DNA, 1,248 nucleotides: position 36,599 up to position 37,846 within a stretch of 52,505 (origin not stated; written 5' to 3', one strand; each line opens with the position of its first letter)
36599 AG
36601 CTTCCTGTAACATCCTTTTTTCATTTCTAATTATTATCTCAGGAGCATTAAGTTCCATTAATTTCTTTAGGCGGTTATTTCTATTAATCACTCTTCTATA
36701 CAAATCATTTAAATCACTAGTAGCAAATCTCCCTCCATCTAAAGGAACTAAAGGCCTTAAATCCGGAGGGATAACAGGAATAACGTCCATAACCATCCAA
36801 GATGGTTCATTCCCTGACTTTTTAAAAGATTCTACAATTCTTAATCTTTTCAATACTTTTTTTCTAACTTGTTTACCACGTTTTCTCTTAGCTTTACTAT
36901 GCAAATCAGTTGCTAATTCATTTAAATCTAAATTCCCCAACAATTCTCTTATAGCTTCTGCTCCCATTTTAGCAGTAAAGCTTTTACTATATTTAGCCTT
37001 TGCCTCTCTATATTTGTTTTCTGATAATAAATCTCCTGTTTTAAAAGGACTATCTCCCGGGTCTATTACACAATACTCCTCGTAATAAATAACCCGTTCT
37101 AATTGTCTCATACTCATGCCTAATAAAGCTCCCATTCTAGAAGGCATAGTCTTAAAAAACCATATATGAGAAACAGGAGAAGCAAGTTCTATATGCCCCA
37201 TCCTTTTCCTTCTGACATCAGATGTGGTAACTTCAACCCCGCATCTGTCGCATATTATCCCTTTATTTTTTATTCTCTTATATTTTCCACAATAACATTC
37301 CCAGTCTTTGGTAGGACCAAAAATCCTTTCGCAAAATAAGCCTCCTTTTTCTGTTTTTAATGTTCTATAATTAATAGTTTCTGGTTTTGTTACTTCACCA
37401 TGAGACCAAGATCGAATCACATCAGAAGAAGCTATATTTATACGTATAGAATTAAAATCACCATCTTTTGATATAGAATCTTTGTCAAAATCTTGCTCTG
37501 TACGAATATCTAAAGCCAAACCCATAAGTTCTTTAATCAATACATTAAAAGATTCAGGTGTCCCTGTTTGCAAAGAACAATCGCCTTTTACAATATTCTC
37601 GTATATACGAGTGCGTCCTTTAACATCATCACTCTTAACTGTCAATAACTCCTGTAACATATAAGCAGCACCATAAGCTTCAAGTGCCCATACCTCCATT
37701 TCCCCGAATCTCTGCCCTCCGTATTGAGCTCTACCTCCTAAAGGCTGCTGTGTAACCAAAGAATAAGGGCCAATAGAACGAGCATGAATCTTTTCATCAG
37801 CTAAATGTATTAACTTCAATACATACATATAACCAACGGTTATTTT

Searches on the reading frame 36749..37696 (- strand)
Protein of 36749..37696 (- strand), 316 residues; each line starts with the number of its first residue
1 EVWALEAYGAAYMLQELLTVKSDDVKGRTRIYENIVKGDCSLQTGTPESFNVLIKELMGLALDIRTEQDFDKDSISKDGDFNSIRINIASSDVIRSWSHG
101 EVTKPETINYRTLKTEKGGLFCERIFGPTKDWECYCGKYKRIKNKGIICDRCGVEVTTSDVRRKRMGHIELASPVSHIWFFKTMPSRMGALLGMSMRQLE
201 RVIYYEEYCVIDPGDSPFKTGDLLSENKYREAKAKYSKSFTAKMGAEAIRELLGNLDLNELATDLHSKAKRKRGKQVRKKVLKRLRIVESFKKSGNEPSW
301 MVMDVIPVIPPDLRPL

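Call 37: find_homologous_proteins(query=window:36749-37696:-, max_evalue=1e-20)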
Query seq(316 aa) (316 aa): 7999 proteins with E <= 1e-20 among 8000 candidates; the best 120 are listed.
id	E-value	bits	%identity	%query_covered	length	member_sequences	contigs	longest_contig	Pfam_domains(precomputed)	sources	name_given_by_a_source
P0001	3.5e-125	435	60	100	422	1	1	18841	PF04560.26,PF04997.18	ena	-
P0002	7.2e-115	401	63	75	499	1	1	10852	PF04560.26,PF04997.18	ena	-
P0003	3.7e-114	399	61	75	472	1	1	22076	PF04997.18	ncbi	-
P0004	9.1e-113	395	53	100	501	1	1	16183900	PF04560.26,PF04997.18,PF00562.34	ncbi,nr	ncbi:hypothetical protein Lal_00014466 [Lupinus albus]|nr:hypothetical protein Lal_00014466 [Lupinus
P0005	3.6e-109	383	67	78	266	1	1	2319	PF04997.18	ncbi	ncbi:MAG: DNA-directed RNA polymerase subunit beta', partial [Candidatus Omnitrophota bacterium]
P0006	3.2e-107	376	62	75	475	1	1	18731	PF00623.26,PF04997.18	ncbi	-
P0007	6.6e-107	375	60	82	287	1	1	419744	PF04560.26,PF04997.18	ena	-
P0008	1.3e-106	374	68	75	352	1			PF04997.18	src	-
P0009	2.1e-106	374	58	82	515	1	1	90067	PF04560.26,PF04997.18,PF00562.34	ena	-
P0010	1.1e-105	371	67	75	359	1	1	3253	PF04997.18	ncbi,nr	ncbi:MAG TPA: DNA-directed RNA polymerase subunit beta', partial [bacterium]|nr:DNA-directed RNA pol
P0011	2.2e-105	370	66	75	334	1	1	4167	PF04997.18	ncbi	ncbi:MAG: DNA-directed RNA polymerase subunit beta', partial [Candidatus Omnitrophica bacterium CG07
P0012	4.9e-105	369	67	75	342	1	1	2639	PF04997.18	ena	-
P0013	6.1e-105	369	54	99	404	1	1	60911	PF04560.26,PF04997.18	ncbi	-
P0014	9.1e-105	368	-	-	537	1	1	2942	PF00623.26,PF04997.18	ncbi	-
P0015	1.6e-104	367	66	76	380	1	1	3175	PF00623.26,PF04997.18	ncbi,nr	ncbi:MAG: DNA-directed RNA polymerase subunit beta', partial [Candidatus Omnitrophota bacterium]|nr:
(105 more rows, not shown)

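Call 38: find_encoding_contigs(protein=P0001, flank=10000, max_places=3)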
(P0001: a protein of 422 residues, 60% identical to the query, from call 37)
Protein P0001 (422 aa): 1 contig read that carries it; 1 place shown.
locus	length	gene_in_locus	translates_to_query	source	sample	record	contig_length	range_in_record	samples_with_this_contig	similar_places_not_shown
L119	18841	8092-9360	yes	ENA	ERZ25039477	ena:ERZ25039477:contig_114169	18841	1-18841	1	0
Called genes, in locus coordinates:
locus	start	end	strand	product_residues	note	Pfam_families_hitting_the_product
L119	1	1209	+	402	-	?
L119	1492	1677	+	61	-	PF00584:SecE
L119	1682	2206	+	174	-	PF02357:NusG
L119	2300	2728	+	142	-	PF03946:Ribosomal_L11_N, PF00298:Ribosomal_L11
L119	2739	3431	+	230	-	PF00687:Ribosomal_L1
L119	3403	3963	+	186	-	PF00466:Ribosomal_L10, PF27436:RL10_C (weak)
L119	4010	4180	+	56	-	PF16320:Ribosomal_L12_N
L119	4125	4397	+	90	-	PF00542:Ribosomal_L12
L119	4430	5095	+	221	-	PF04563:RNA_pol_Rpb2_1, PF04561:RNA_pol_Rpb2_2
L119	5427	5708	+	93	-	PF04561:RNA_pol_Rpb2_2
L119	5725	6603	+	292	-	PF04561:RNA_pol_Rpb2_2 (weak), PF04565:RNA_pol_Rpb2_3, PF10385:RNA_pol_Rpb2_45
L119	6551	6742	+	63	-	-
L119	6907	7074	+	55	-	PF00562:RNA_pol_Rpb2_6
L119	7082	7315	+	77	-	-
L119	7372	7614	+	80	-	-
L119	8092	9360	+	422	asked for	PF04560:RNA_pol_Rpb2_7, PF04997:RNA_pol_Rpb1_1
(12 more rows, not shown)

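Call 39: find_encoding_contigs(protein=P0007, flank=10000, max_places=3)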
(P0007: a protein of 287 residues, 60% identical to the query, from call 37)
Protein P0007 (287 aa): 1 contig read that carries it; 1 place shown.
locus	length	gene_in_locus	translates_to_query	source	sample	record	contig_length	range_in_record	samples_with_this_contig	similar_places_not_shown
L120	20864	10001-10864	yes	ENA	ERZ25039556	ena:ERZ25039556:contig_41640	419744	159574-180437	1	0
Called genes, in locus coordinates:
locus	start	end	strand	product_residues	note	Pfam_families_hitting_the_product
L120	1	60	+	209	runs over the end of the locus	-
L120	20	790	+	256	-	PF08032:SpoU_sub_bind, PF00588:SpoU_methylase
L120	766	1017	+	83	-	-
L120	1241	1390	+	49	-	-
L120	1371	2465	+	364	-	PF00009:GTP_EFTU, PF03144:GTP_EFTU_D2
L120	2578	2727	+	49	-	PF00471:Ribosomal_L33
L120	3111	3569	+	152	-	PF02357:NusG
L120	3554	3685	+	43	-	-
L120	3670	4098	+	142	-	PF03946:Ribosomal_L11_N, PF00298:Ribosomal_L11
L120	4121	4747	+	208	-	PF00687:Ribosomal_L1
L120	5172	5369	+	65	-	-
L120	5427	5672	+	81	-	PF16320:Ribosomal_L12_N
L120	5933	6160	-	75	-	-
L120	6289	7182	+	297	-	PF24463:DUF7577 (weak), PF04563:RNA_pol_Rpb2_1, PF04561:RNA_pol_Rpb2_2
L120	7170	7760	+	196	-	PF04561:RNA_pol_Rpb2_2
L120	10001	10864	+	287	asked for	PF04560:RNA_pol_Rpb2_7, PF04997:RNA_pol_Rpb1_1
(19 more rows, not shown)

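Call 40: find_encoding_contigs(protein=P0009, flank=10000, max_places=3)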
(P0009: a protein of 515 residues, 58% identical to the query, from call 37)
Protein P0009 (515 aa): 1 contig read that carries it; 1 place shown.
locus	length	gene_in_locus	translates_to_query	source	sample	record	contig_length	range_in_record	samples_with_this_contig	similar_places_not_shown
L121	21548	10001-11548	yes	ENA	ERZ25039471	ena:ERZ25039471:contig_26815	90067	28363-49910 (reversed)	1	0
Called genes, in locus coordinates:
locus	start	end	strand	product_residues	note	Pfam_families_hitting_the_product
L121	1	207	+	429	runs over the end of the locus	PF00329:Complex1_30kDa, PF00346:Complex1_49kDa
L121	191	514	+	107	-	PF00346:Complex1_49kDa (weak)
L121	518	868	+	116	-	-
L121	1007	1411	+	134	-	PF01058:Oxidored_q6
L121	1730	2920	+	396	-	PF00009:GTP_EFTU, PF03144:GTP_EFTU_D2, PF03143:GTP_EFTU_D3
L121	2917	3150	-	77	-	-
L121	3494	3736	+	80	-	PF00584:SecE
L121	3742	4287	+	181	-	PF02357:NusG, PF00467:KOW (faint)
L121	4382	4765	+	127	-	PF03946:Ribosomal_L11_N, PF00298:Ribosomal_L11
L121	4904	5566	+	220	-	PF00687:Ribosomal_L1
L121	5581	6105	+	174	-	PF00466:Ribosomal_L10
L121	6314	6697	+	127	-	PF16320:Ribosomal_L12_N, PF00542:Ribosomal_L12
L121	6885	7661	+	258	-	PF04563:RNA_pol_Rpb2_1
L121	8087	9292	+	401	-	PF04565:RNA_pol_Rpb2_3, PF10385:RNA_pol_Rpb2_45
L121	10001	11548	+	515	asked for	PF00562:RNA_pol_Rpb2_6, PF04560:RNA_pol_Rpb2_7, PF04997:RNA_pol_Rpb1_1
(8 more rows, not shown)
